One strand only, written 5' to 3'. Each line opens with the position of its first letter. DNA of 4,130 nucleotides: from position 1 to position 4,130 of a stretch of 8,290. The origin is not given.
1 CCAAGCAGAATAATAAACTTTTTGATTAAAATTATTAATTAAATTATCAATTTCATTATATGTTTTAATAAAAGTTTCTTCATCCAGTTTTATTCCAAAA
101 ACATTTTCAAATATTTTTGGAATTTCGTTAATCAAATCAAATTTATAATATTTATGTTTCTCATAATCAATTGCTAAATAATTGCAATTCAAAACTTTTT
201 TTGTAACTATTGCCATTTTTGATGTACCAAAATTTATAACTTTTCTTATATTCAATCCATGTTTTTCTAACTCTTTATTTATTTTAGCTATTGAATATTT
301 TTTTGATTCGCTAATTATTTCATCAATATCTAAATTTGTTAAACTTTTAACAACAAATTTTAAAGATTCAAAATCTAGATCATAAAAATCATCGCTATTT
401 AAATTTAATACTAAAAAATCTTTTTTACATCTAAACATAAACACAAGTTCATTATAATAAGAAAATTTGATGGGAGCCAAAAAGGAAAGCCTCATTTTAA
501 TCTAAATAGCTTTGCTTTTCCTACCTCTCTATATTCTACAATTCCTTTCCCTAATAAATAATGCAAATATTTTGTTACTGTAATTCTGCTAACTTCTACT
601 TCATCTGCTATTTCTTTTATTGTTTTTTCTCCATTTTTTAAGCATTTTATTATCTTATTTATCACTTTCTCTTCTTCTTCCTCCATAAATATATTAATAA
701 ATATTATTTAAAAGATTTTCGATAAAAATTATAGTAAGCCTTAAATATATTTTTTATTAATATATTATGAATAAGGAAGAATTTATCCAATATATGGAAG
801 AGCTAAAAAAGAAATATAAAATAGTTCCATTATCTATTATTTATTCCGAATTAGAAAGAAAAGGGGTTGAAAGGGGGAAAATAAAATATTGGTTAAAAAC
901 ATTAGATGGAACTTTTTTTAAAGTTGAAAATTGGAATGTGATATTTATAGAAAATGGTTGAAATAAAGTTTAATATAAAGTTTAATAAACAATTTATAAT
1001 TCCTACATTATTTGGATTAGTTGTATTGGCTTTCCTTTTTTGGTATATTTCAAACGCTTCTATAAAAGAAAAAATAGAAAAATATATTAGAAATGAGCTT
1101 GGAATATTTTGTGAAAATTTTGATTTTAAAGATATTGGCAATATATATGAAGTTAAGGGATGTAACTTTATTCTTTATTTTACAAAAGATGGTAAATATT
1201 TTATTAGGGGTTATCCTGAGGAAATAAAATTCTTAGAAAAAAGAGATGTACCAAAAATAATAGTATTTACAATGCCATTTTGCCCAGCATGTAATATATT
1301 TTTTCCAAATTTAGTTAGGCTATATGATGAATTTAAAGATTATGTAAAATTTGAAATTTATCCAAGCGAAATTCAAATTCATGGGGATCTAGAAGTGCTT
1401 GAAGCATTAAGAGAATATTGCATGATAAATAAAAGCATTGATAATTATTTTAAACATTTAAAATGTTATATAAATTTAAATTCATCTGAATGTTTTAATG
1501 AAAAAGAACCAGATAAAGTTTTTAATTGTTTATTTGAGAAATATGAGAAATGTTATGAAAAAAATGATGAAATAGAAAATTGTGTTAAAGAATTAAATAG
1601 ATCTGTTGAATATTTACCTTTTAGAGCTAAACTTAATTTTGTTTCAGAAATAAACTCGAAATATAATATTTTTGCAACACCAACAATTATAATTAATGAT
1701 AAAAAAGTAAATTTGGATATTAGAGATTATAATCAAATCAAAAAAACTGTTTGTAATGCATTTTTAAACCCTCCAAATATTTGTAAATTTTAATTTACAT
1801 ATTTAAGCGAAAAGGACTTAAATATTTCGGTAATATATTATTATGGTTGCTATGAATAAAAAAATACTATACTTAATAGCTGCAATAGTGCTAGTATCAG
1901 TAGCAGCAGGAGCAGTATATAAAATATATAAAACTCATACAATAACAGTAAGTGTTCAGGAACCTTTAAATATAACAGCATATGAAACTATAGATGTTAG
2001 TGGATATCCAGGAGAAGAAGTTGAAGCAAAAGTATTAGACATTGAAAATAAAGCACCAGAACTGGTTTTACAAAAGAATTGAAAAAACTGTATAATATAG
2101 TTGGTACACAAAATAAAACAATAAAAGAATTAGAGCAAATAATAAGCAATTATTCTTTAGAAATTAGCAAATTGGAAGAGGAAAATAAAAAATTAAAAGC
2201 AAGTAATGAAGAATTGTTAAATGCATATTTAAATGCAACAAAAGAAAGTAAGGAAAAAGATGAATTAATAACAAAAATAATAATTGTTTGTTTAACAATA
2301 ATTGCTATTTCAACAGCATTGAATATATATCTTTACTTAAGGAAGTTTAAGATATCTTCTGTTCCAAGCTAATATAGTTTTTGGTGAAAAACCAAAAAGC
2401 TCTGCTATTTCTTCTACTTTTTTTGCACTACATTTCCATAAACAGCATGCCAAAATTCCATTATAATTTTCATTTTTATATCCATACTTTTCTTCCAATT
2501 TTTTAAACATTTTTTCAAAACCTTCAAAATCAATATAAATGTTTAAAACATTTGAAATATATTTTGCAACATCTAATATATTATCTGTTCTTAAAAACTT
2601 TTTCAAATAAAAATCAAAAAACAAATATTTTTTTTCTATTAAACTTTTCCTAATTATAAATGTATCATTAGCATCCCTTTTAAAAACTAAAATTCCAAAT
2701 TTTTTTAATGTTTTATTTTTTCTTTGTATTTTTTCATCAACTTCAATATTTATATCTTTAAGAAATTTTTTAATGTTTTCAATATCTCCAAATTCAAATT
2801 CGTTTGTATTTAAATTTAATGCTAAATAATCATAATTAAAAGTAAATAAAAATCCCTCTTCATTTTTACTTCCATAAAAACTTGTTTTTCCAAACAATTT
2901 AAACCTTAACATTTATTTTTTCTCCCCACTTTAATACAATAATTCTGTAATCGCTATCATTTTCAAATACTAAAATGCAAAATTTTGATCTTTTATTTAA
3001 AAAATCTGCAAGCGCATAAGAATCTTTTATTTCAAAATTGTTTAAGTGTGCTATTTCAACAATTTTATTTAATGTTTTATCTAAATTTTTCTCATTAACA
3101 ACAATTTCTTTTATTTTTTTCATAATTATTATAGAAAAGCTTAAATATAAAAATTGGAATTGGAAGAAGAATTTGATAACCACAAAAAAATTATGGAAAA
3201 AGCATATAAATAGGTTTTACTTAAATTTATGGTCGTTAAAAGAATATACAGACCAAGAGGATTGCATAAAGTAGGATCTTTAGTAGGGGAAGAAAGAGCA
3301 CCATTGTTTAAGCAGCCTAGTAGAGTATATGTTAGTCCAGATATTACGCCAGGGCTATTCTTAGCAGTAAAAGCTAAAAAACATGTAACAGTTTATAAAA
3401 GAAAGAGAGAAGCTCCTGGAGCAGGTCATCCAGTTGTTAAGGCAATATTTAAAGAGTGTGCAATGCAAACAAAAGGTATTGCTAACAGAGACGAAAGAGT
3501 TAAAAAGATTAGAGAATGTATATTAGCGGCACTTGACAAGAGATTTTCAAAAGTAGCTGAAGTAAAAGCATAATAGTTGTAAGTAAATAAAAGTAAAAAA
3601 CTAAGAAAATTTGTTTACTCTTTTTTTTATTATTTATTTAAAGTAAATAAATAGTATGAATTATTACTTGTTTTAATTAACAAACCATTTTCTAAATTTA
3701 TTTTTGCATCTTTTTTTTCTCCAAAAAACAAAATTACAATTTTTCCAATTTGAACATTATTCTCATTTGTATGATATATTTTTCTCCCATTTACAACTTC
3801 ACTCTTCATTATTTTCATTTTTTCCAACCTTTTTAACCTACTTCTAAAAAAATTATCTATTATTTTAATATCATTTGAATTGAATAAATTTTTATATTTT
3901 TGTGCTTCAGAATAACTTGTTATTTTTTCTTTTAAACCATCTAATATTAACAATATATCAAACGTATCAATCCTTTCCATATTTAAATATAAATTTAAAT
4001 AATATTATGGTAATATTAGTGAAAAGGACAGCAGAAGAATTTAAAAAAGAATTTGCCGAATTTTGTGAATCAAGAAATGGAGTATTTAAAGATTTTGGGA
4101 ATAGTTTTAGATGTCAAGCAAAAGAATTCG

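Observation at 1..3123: Duplicated two-gene cassette (small protein + ~190-aa HTH protein) bracketing the membrane/redox operon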

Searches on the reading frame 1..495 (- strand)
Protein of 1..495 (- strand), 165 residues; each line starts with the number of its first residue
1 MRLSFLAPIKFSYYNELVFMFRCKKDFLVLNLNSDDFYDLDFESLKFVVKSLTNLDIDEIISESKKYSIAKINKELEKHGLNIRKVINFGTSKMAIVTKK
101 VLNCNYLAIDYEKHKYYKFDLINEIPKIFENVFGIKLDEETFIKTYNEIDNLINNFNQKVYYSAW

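Call 9: search_protein_families(library=pfam, max_evalue=0.1, proteins=[window:1-495:-])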
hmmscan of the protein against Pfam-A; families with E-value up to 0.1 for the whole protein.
window:1-495:- (165 aa): 2 families
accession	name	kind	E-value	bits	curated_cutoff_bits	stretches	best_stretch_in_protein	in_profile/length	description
PF01250.22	Ribosomal_S6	-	0.03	14.9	27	1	63-112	15-64/90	Ribosomal protein S6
PF03902.18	Gal4_dimer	-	0.055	14.1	22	0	51-77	22-48/54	Gal4-like dimerisation domain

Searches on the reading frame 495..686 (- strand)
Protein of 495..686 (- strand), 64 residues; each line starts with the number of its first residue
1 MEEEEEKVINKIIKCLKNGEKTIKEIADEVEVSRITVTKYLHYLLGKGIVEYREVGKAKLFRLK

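Call 9: search_protein_families(library=pfam, max_evalue=0.1, proteins=[window:495-686:-])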
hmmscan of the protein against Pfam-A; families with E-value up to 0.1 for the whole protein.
window:495-686:- (64 aa): 46 families (the best 25 are shown)
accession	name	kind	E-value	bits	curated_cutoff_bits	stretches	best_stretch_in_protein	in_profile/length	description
PF01978.25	TrmB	-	4.3e-07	30.1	25.6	1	16-62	18-63/68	Sugar-specific transcriptional regulator TrmB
PF01022.26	HTH_5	-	6.2e-07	29.6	22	1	11-52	6-47/47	Bacterial regulatory protein, arsR family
PF08279.18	HTH_11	-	2.5e-06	27.7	25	1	10-48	3-43/55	HTH domain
PF24270.1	HTH_Cmi2_C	-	3.5e-06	27.7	27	1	3-54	71-122/125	Cmi2, C-terminal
PF02796.21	HTH_7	-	4.1e-06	27.3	23.8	1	8-42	10-43/45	Helix-turn-helix domain of resolvase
PF21248.3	SoFic-like_C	-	6.6e-05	23.5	27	1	23-61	33-71/76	Protein adenylyltransferase SoFic-like, C-terminal domain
PF24033.1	DUF7342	-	9.5e-05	22.9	31.6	1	9-61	7-58/150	Family of unknown function (DUF7342)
PF13384.12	HTH_23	-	0.00031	20.9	24.6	1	12-48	10-45/50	Homeodomain-like domain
PF01047.28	MarR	-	0.00037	20.8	24.6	1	17-51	14-48/59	MarR family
PF21984.2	DnaD_N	-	0.00045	20.8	27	1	1-54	14-69/101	DnaD N-terminal domain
PF14947.12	HTH_45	-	0.00047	20.6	25.5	1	7-54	6-53/77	Winged helix-turn-helix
PF12802.13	MarR_2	-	0.00056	20.5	27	1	18-56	17-56/61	MarR family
PF00356.27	LacI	-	0.00071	19.8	27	1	22-42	1-21/46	Bacterial regulatory proteins, lacI family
PF08221.17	HTH_9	-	0.0011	19.5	23.4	1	8-53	14-60/62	RNA polymerase III subunit RPC82 helix-turn-helix domain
PF09339.16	HTH_IclR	-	0.0011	19.2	22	1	12-53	8-51/52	IclR helix-turn-helix domain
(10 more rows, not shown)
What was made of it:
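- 492..686 (-): 64-aa winged-HTH partner and first gene of operon 1. Its stop overlaps the left copy's start by 4 nt (ATGA). Pfam TrmB 30.1 bits and HTH_5 29.6 bits, both above cut-off (call 9).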

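Call 29: search_protein_families(library=phrogs, max_evalue=0.01, proteins=[window:495-686:-])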
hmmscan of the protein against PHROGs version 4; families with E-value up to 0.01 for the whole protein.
window:495-686:- (64 aa): 14 families
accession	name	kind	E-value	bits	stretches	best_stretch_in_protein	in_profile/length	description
phrog_2538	-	head and packaging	0.00012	23.2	1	10-40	8-38/129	terminase small subunit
phrog_4151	-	DNA, RNA and nucleotide metabolism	0.00012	22.9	1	1-41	1-41/154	DNA binding protein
phrog_2030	-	transcription regulation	0.00013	22.8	1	7-63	17-74/202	transcriptional regulator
phrog_5978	-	unknown function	0.00029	21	1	3-56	297-347/364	-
phrog_2391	-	DNA, RNA and nucleotide metabolism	0.00033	21.5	1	2-62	7-66/107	DNA binding protein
phrog_13105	-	unknown function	0.00046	20.8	1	10-63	8-62/239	-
phrog_268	-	unknown function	0.00061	20.6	1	3-52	39-88/119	-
phrog_10724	-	unknown function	0.00077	19.9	1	7-56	15-66/253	-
phrog_4494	-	unknown function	0.00088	20.8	1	6-47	5-45/109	-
phrog_125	-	DNA, RNA and nucleotide metabolism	0.0055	17.3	1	8-54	168-213/254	DNA invertase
phrog_1123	-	unknown function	0.0056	17.5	1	11-57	35-83/112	-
phrog_12156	-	DNA, RNA and nucleotide metabolism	0.0065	16.2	1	5-52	424-469/485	DNA helicase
phrog_32138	-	DNA, RNA and nucleotide metabolism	0.0082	17.1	0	18-39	16-37/54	DNA binding protein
phrog_8446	-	DNA, RNA and nucleotide metabolism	0.0093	16.6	1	19-42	27-50/211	HNH endonuclease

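Call 30: search_protein_families(library=padloc, max_evalue=0.01, proteins=[window:495-686:-])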
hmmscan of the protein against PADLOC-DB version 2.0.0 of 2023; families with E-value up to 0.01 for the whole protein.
window:495-686:- (64 aa): 22 families
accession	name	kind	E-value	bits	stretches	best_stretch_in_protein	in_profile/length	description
PDLC01268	CasR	-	1.6e-08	32.8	1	11-58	128-172/179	"CAS-I,CAS-II,CAS-III,CAS-IV,CAS-V,CAS-VI; associated_signaling"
PDLC01434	CasR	-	1.1e-07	29.9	1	11-55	132-176/191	"CAS-I,CAS-II,CAS-III,CAS-IV,CAS-V,CAS-VI; associated_signaling"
PDLC01867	CARF3--CARF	-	2.3e-07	28.9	1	8-63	144-199/200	-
PDLC01863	CARF3--CARF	-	1.5e-06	26.1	1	11-52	123-164/182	-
PDLC01848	CARF3--CARF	-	7.1e-06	23.8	1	5-54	135-183/197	-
PDLC01860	CARF3--CARF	-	7.4e-06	24.2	1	5-62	145-199/210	-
PDLC01852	CARF3--CARF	-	2e-05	22.6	1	5-60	145-197/208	-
PDLC01866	CARF3--CARF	-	2.7e-05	22.2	1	9-61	141-194/207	-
PDLC01858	CARF3--CARF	-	4.5e-05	21.5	1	2-55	143-192/204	-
PDLC01849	CARF3--CARF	-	6.1e-05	20.8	1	10-52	141-183/197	-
PDLC01720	Csa3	-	8.3e-05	21.1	1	10-64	28-89/118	Csa3_1_CAS-I-II-III-IV-V-VI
PDLC01438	Csa3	-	0.00012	20.2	1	11-63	152-201/305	"CAS-I,CAS-II,CAS-III,CAS-IV,CAS-V,CAS-VI; associated_signaling"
PDLC01879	CARF3--CARF_TM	-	0.00012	19.9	1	11-59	160-208/222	-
PDLC04370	PDC-M05A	-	0.00019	19.4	1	16-62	26-72/194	-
PDLC01044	Csa3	-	0.00021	19.2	1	11-52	140-180/194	Type I-A associated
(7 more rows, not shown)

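Call 31: search_protein_families(library=ncbifam, max_evalue=0.01, proteins=[window:495-686:-])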
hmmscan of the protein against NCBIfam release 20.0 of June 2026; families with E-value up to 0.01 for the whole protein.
window:495-686:- (64 aa): 22 families
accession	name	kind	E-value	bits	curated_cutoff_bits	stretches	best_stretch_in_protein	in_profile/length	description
NF033788.1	HTH_metalloreg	subfamily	1.9e-07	30.8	55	1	11-63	15-68/77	metalloregulator ArsR/SmtB family transcription factor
TIGR01884.1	cas_HTH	subfamily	5.1e-07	29.3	60.2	1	11-60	146-195/202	CRISPR-associated CARF protein Csa3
NF033789.1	repress_SdpR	subfamily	1.9e-05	24.5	100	1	10-63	11-64/79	autorepressor SdpR family transcription factor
NF053606.1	Sta1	subfamily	4e-05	23.7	80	1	4-54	21-68/100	Sta1 family transcriptional regulator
NF053755.1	MsvR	equivalog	7.5e-05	22.5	220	1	7-54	13-60/236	transcriptional factor MsvR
NF040939.2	trans_reg_lrs14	equivalog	0.00016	21.6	90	1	7-54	25-70/103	Lrs14 family HTH-type transcriptional regulator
NF041396.1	TranRegLrp_Halo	equivalog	0.00023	21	190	1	5-51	7-50/149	HTH-type transcriptional regulator Lrp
NF053610.1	Sso10a_fam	subfamily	0.00026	21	60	1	7-57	5-50/64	Sso10a family chromatin protein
NF041395.1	TranRegLrpA1_Halo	equivalog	0.00026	21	250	1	6-50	4-49/142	HTH-type transcriptional regulator LrpA1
TIGR00373.1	TIGR00373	equivalog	0.00041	19.9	149.5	1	2-54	10-62/162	transcription factor E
NF004910.0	PRK06266.1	equivalog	0.0006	19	180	1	4-54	26-77/185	transcription initiation factor E subunit alpha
NF053881.1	TransRegDeoRBac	equivalog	0.001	18.4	420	1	1-52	1-52/311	DNA-binding transcriptional repressor DeoR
NF049902.1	FTL_1293_fam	exception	0.0018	18.5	170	1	4-52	6-54/150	FTL_1293 family small RNA FtrC-regulated protein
NF033545.0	transpos_IS630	equivalog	0.0019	17.7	100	1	12-49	4-41/299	IS630 family transposase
NF007750.0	PRK10430.1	equivalog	0.0025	17.4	262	1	9-50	167-208/239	two-component system response regulator DcuR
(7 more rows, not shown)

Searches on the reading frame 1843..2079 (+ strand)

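Call 9: search_protein_families(library=pfam, max_evalue=0.1, proteins=[window:1843-2079:+])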
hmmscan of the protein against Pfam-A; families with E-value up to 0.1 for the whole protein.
window:1843-2079:+ (79 aa): 1 family
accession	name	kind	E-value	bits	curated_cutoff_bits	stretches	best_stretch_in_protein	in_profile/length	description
PF20377.3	DUF6672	-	0.034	14.4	24.3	1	4-36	5-37/152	Family of unknown function (DUF6672)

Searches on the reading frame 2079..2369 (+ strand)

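Call 9: search_protein_families(library=pfam, max_evalue=0.1, proteins=[window:2079-2369:+])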
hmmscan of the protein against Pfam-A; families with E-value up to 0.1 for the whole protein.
window:2079-2369:+ (97 aa): 9 families
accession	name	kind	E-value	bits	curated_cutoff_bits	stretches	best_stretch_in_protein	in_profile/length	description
PF25443.1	ANG-1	-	0.0097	16.5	28.5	1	2-44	56-98/105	ANG-1-like domain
PF05837.17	CENP-H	-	0.011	16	29.9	1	12-64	95-147/202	Centromere protein H (CENP-H)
PF08954.16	Trimer_CC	-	0.013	15.6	27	0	29-44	21-36/52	Trimerisation motif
PF07407.17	Seadorna_VP6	-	0.013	15.1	27.2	1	27-82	7-64/399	Seadornavirus VP6 protein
PF04102.17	SlyX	-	0.017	16.2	30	1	11-49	15-53/67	SlyX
PF08961.15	NRBF2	-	0.019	14.9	36.8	1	8-51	83-126/200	Nuclear receptor-binding factor 2, autophagy regulator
PF20185.3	DUF6548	-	0.023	15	27.3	1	21-83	102-161/164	Family of unknown function (DUF6548)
PF05377.16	FlaC_arch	-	0.034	15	27.8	1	15-46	2-33/55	Flagella accessory protein C (FlaC)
PF06156.18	YabA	-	0.037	15.1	30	1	2-61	4-63/103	Initiation control protein YabA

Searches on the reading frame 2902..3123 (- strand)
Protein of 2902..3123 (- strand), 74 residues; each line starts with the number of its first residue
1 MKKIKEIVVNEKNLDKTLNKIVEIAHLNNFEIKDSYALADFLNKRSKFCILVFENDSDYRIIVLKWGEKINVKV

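Call 9: search_protein_families(library=pfam, max_evalue=0.1, proteins=[window:2902-3123:-])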
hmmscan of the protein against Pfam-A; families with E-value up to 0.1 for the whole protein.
window:2902-3123:- (74 aa): 0 families

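Call 29: search_protein_families(library=phrogs, max_evalue=0.01, proteins=[window:2902-3123:-])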
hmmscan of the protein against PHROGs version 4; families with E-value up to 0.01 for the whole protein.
window:2902-3123:- (74 aa): 0 families

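Call 30: search_protein_families(library=padloc, max_evalue=0.01, proteins=[window:2902-3123:-])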
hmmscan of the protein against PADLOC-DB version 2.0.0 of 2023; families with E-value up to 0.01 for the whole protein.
window:2902-3123:- (74 aa): 0 families

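Call 31: search_protein_families(library=ncbifam, max_evalue=0.01, proteins=[window:2902-3123:-])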
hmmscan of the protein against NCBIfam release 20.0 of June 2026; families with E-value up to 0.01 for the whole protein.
window:2902-3123:- (74 aa): 0 families

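Call 92: search_solved_structures(query=window:2902-3123:-, max_evalue=10)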
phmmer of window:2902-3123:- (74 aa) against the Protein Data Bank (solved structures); distinct sequences matched with E-value up to 10: 0.

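Call 104: search_protein_families(library=pfam, alignment_id=A10, max_evalue=1)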
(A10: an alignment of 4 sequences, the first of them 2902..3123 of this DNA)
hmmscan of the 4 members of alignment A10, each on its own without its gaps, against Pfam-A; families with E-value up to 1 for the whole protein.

A. member 1, window:2902-3123:- (74 aa): 0 families

B. families by the number of members that match (of 4 scanned): 1 family
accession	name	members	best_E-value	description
PF21857.2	DUF6913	1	0.002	Family of unknown function (DUF6913)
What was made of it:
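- Checked: The 74-aa one matches nothing (calls 9, 104).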

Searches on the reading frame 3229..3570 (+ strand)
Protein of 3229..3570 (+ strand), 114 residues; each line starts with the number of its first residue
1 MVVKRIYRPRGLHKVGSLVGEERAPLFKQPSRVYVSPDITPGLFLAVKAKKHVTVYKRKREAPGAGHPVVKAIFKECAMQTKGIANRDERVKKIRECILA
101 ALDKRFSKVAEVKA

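Call 9: search_protein_families(library=pfam, max_evalue=0.1, proteins=[window:3229-3570:+])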
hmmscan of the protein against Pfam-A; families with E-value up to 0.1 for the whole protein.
window:3229-3570:+ (114 aa): 0 families

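Call 29: search_protein_families(library=phrogs, max_evalue=0.01, proteins=[window:3229-3570:+])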
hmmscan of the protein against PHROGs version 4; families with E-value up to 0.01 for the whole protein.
window:3229-3570:+ (114 aa): 0 families

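Call 94: find_related_loci(query=window:3229-3570:+, collection=viral_contigs, flank=10000)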
Query window:3229-3570:+ (114 aa) in viral_contigs; peptide patterns used: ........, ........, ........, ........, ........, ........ (x = any residue, [..] = any of these).
18 stretches matched a pattern, but none encodes a relative of the query by tblastn (E <= 1e-3).

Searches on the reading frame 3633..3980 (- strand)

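Call 9: search_protein_families(library=pfam, max_evalue=0.1, proteins=[window:3633-3980:-])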
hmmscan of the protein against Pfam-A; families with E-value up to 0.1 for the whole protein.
window:3633-3980:- (116 aa): 1 family
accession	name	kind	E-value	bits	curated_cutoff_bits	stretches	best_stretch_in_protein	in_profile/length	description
PF14577.11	SEO_C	-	0.023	14.6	26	1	5-63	10-67/232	Sieve element occlusion C-terminus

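Call 29: search_protein_families(library=phrogs, max_evalue=0.01, proteins=[window:3633-3980:-])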
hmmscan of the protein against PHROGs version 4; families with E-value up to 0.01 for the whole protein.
window:3633-3980:- (116 aa): 0 families
